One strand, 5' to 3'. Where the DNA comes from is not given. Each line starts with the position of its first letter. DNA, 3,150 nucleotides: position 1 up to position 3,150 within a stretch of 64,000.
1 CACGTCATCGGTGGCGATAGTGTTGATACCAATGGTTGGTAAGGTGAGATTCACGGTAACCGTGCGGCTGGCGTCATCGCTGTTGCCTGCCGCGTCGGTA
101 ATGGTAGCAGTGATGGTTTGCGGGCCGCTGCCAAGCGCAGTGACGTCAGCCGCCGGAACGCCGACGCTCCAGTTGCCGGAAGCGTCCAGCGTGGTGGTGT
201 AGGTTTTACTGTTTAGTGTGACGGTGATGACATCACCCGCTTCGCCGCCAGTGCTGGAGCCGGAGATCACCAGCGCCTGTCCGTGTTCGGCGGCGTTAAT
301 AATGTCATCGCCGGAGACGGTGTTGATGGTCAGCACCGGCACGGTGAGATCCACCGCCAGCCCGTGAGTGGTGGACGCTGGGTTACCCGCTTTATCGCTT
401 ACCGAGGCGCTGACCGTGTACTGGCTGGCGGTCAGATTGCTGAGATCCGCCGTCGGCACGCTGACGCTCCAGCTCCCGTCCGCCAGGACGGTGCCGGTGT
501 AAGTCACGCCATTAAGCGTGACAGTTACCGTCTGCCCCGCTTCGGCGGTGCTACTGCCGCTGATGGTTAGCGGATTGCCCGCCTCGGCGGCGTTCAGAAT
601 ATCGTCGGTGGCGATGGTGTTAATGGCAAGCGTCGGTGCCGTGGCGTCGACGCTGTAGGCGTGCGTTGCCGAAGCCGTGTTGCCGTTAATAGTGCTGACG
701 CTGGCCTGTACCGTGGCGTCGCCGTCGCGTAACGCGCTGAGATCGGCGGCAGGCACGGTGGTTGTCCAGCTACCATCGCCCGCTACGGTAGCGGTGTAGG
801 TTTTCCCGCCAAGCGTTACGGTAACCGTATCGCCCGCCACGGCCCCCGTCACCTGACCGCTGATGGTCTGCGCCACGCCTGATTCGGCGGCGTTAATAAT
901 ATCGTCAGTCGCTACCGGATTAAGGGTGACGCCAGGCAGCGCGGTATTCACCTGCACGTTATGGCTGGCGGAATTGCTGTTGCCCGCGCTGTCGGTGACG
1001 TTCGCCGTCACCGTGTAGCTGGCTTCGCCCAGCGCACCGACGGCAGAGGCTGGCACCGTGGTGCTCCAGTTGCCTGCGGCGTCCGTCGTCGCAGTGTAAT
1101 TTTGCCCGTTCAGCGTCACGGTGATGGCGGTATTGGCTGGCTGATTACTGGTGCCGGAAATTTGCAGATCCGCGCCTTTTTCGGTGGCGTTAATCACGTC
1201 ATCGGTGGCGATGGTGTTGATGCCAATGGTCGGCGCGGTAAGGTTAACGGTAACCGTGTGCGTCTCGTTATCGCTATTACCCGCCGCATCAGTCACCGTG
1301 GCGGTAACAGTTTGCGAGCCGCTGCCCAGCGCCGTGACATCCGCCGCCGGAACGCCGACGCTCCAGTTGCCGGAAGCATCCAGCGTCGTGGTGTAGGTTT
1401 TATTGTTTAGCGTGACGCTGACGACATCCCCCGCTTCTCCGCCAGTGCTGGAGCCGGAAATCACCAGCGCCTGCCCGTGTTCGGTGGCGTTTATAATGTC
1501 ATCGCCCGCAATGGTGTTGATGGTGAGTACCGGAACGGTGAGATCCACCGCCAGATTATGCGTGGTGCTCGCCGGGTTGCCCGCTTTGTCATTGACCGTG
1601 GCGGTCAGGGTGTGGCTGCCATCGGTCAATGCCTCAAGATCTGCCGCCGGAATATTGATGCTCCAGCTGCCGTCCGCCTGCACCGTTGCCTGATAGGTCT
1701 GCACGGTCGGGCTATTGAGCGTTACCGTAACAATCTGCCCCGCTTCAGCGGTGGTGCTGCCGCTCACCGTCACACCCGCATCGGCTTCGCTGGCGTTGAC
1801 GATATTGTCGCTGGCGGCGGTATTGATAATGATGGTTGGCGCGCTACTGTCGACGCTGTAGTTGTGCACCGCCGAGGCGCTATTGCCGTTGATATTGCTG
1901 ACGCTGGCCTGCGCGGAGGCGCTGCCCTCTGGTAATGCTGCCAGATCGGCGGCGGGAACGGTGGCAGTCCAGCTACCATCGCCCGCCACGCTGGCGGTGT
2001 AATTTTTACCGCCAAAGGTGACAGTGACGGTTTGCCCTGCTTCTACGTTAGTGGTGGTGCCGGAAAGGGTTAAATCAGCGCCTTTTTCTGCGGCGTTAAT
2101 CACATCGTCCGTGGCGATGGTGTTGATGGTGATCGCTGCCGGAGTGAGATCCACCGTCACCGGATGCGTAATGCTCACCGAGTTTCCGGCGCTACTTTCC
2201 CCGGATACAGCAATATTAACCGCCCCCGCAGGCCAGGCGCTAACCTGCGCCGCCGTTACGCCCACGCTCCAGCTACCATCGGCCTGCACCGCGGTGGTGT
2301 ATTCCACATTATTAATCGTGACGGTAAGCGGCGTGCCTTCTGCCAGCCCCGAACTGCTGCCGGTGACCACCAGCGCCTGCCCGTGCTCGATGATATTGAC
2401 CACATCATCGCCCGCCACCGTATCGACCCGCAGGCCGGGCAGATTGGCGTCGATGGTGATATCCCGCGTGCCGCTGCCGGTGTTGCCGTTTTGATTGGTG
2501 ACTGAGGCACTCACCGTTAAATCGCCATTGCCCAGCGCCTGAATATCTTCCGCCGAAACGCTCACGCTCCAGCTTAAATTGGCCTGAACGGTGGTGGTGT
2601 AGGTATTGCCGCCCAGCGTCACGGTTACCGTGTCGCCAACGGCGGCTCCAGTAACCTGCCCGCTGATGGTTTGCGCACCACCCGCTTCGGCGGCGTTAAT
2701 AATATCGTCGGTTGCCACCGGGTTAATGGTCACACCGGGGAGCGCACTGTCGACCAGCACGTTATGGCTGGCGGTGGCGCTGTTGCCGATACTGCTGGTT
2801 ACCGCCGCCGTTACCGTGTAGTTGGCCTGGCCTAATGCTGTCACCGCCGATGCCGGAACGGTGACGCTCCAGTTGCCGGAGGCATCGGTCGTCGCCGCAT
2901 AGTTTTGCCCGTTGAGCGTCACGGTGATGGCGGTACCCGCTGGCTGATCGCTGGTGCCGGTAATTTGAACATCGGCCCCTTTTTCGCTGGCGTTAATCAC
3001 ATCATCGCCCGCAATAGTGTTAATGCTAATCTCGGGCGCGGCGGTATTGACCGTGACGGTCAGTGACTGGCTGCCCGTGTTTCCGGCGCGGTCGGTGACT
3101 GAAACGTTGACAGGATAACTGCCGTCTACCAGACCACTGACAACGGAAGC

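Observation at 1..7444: Accessory T1SS-type giant adhesin locus at the ybaT end of an otherwise K-12-like backbone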

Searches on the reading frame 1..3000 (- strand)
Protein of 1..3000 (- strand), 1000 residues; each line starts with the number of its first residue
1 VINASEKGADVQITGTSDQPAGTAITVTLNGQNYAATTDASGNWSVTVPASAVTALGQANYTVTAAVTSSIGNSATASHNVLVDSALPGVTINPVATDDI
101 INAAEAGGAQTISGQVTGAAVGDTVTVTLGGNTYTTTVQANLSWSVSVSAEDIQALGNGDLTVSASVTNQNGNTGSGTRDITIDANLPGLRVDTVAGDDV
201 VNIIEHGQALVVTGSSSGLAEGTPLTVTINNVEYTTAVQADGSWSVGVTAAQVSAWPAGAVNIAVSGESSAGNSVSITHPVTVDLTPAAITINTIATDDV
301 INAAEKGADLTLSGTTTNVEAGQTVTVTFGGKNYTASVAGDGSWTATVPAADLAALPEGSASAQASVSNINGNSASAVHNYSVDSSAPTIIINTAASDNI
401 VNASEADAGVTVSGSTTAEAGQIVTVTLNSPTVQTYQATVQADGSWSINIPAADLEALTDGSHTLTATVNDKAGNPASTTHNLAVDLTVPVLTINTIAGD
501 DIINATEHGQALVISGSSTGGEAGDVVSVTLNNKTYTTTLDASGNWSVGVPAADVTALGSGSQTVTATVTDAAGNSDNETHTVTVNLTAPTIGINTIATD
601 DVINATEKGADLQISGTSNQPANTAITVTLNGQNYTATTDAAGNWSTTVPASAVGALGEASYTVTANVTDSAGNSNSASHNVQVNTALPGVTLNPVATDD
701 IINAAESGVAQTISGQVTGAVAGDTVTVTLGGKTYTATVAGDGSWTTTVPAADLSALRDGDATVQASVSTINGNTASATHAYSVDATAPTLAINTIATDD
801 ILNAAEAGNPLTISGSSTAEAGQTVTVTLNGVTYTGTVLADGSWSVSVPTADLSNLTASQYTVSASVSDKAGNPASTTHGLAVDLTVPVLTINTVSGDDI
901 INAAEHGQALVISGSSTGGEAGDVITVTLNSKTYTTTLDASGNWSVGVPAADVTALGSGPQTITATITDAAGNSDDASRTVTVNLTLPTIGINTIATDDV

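Call 36: search_solved_structures(query=window:1-3000:-, max_evalue=0.001)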
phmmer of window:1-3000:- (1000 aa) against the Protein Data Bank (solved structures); distinct sequences matched with E-value up to 0.001: 7.
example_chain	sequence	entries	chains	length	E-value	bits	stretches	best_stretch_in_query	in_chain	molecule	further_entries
4p99_A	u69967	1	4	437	4.7e-58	200.5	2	774-980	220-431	MpAFP_RII tetra-tandemer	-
5irb_A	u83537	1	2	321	2.5e-42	148.4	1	689-982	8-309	RTX-adhesin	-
6xi3_AAA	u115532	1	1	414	2.5e-14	55.8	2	282-520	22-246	Large adhesion protein (Lap) involved in biofilm formation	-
4kdv_A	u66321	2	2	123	7.1e-14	54.3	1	884-979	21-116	Antifreeze protein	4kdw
5k8g_A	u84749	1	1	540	9.3e-09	37.4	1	486-632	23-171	Antifreeze protein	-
6x6q_A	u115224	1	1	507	1e-08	37.2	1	487-631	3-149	Antifreeze protein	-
6x5v_A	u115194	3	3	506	1.1e-08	37.1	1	488-632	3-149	Antifreeze protein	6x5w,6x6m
